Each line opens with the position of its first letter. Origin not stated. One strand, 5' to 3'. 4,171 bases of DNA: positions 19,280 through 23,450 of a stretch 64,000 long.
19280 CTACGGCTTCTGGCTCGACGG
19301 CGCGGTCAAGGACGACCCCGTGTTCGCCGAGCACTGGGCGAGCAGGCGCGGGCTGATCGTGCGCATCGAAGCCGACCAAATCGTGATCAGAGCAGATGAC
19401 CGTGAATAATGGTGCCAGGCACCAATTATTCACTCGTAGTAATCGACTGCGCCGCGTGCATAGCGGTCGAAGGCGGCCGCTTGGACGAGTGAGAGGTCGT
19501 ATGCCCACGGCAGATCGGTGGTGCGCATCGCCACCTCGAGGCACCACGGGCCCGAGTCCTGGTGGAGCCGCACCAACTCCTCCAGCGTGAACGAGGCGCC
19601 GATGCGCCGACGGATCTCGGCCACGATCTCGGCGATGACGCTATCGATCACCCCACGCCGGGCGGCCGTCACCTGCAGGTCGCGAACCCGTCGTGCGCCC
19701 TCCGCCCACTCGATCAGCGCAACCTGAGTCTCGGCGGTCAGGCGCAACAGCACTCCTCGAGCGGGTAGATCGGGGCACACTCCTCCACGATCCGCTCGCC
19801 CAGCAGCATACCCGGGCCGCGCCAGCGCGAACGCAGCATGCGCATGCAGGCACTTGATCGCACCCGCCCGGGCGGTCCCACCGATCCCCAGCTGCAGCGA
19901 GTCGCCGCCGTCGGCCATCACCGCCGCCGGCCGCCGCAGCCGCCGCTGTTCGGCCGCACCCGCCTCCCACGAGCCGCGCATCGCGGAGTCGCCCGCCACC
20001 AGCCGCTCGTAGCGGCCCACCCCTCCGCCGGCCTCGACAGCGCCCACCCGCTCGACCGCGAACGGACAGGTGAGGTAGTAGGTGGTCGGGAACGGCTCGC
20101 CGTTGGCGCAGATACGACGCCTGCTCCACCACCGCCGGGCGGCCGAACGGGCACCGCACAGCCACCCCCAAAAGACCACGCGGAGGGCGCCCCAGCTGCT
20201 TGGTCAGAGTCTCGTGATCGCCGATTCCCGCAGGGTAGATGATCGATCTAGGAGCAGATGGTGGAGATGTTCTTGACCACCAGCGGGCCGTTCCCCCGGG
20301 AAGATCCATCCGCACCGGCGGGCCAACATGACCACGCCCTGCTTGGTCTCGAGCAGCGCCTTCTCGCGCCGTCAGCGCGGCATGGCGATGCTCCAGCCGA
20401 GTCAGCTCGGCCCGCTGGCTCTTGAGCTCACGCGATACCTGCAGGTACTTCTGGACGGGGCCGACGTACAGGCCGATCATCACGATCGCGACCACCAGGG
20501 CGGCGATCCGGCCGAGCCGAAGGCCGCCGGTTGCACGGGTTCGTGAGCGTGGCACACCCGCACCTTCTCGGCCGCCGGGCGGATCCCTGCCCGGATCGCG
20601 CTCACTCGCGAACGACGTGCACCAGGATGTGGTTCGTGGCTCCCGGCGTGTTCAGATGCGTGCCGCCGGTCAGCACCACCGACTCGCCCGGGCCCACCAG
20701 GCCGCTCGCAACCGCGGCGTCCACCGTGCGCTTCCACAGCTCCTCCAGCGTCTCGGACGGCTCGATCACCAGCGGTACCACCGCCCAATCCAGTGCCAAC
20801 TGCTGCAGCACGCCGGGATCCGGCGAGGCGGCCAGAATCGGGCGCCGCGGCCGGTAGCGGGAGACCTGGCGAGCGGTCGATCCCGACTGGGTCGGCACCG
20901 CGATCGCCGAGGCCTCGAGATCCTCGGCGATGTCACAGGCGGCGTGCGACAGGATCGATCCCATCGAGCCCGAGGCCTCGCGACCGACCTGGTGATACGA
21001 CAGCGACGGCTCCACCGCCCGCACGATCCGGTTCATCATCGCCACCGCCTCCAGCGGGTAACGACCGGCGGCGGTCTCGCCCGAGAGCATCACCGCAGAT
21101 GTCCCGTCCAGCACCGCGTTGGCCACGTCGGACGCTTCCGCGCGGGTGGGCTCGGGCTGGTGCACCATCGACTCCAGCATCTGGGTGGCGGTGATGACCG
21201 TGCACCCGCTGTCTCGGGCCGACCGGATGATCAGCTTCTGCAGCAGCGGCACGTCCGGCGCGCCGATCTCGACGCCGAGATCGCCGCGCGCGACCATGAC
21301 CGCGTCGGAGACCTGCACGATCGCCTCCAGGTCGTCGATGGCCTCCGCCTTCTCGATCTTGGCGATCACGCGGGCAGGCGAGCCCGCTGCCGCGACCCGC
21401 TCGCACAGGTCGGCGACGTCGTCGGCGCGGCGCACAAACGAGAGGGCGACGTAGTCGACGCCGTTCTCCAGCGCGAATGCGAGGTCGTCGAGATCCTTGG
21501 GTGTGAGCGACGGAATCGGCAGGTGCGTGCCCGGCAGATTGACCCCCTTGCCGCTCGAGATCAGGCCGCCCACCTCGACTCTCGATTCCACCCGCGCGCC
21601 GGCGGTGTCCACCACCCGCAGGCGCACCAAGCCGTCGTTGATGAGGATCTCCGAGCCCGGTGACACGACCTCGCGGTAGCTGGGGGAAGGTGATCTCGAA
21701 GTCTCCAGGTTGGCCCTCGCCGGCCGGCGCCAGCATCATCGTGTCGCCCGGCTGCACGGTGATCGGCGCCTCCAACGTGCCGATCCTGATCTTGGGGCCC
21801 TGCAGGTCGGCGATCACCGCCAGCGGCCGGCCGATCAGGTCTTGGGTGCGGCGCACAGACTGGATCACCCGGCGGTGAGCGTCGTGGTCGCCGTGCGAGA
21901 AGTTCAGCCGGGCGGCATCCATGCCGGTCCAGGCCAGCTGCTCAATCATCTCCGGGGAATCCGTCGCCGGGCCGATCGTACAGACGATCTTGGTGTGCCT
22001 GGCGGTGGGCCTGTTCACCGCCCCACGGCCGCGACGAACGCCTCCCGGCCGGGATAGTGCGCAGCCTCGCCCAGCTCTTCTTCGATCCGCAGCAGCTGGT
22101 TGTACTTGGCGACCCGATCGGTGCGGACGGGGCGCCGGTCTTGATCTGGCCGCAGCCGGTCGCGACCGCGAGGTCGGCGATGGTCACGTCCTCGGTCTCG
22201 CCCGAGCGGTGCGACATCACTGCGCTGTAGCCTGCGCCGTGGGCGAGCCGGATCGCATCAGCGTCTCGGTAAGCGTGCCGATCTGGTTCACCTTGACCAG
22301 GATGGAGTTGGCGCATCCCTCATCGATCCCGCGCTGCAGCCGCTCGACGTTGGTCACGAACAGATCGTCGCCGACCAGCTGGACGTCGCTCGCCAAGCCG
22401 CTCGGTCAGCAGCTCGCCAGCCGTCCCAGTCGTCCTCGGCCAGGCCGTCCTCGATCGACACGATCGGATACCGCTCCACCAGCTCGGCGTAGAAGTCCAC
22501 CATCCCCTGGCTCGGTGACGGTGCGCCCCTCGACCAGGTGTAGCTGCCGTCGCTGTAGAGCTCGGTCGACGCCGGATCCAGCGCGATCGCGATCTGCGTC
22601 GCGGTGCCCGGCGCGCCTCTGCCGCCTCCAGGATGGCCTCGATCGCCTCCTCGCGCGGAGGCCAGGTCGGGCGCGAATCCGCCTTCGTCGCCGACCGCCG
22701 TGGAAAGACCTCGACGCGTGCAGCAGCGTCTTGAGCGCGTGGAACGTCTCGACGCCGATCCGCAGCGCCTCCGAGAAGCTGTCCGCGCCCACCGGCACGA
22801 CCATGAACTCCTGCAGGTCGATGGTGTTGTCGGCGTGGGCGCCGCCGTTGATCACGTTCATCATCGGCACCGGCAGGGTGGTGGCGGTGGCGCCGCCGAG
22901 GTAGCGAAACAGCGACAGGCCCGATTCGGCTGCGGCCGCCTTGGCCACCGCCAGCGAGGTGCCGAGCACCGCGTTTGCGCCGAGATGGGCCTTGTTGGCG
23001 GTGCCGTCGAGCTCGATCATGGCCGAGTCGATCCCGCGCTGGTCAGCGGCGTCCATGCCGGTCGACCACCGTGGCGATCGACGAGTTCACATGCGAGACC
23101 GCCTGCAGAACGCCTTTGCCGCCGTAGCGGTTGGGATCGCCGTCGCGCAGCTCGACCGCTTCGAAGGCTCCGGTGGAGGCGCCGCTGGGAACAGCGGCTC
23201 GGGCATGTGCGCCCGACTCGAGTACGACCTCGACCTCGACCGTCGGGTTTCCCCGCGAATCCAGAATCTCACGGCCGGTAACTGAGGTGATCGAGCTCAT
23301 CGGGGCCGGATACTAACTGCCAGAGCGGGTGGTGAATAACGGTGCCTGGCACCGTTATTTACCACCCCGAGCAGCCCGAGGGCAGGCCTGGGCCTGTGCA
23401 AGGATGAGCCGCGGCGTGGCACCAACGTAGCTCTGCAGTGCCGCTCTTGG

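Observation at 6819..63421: Six copies of a conserved AT-rich 31-33 bp palindrome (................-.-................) at gene ends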

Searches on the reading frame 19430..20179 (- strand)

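Call 39: search_protein_families(library=pfam, proteins=[window:19430-20179:-], max_evalue=0.001)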
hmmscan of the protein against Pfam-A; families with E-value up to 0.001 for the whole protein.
window:19430-20179:- (249 aa): 1 family
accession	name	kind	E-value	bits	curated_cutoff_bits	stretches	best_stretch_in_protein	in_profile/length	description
PF04417.17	DUF501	-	2.6e-18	66.7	23.8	1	24-122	21-128/139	Protein of unknown function (DUF501)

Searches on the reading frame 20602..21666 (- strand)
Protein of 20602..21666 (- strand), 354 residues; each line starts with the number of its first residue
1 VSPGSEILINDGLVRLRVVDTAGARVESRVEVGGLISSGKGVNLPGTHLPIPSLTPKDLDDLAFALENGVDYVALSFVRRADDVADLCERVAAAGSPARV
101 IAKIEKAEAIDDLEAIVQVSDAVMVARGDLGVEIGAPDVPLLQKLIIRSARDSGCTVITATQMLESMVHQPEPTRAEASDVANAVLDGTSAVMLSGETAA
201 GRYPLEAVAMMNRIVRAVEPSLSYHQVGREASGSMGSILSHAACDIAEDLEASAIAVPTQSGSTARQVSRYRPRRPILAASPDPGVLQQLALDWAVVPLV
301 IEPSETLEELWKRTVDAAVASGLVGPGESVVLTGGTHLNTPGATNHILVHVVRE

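Call 40: search_protein_families(library=pfam, proteins=[window:20602-21666:-], max_evalue=0.001)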
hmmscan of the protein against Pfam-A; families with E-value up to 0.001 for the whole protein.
window:20602-21666:- (354 aa): 3 families
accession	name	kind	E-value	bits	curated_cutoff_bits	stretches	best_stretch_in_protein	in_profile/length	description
PF00224.27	PK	-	4.2e-80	269.7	30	1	2-208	121-328/328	Pyruvate kinase, barrel domain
PF02887.21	PK_C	-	1.2e-32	112.8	28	1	240-350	4-114/114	Pyruvate kinase, alpha/beta domain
PF03328.21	HpcH_HpaI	-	0.00025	20.8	25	1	60-183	76-210/221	HpcH/HpaI aldolase/citrate lyase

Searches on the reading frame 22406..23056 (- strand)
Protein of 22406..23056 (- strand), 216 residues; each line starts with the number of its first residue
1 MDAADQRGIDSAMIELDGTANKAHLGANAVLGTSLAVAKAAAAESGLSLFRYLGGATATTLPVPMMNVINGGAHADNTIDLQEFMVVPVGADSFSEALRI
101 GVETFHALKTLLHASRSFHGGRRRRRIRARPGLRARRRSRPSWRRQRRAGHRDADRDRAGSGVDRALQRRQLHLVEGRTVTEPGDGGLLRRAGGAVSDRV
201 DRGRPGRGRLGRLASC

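Call 39: search_protein_families(library=pfam, proteins=[window:22406-23056:-], max_evalue=0.001)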
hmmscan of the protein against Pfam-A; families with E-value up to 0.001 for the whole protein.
window:22406-23056:- (216 aa): 2 families
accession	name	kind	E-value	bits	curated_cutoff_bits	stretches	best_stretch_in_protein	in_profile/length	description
PF00113.28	Enolase_C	-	1.6e-23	83.8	21.5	1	59-115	2-58/296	Enolase, C-terminal TIM barrel domain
PF03952.21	Enolase_N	-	1.4e-18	67.8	35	1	1-53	79-131/131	Enolase, N-terminal domain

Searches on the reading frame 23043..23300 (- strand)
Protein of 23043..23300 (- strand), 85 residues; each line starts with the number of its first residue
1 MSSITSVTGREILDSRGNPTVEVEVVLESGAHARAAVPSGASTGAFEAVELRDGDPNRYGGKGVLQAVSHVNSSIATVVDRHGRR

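Call 40: search_protein_families(library=pfam, proteins=[window:23043-23300:-], max_evalue=0.001)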
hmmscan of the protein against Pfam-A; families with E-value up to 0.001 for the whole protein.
window:23043-23300:- (85 aa): 1 family
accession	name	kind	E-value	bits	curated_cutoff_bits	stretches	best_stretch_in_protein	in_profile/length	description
PF03952.21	Enolase_N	-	1.2e-32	113.2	35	1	4-78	1-75/131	Enolase, N-terminal domain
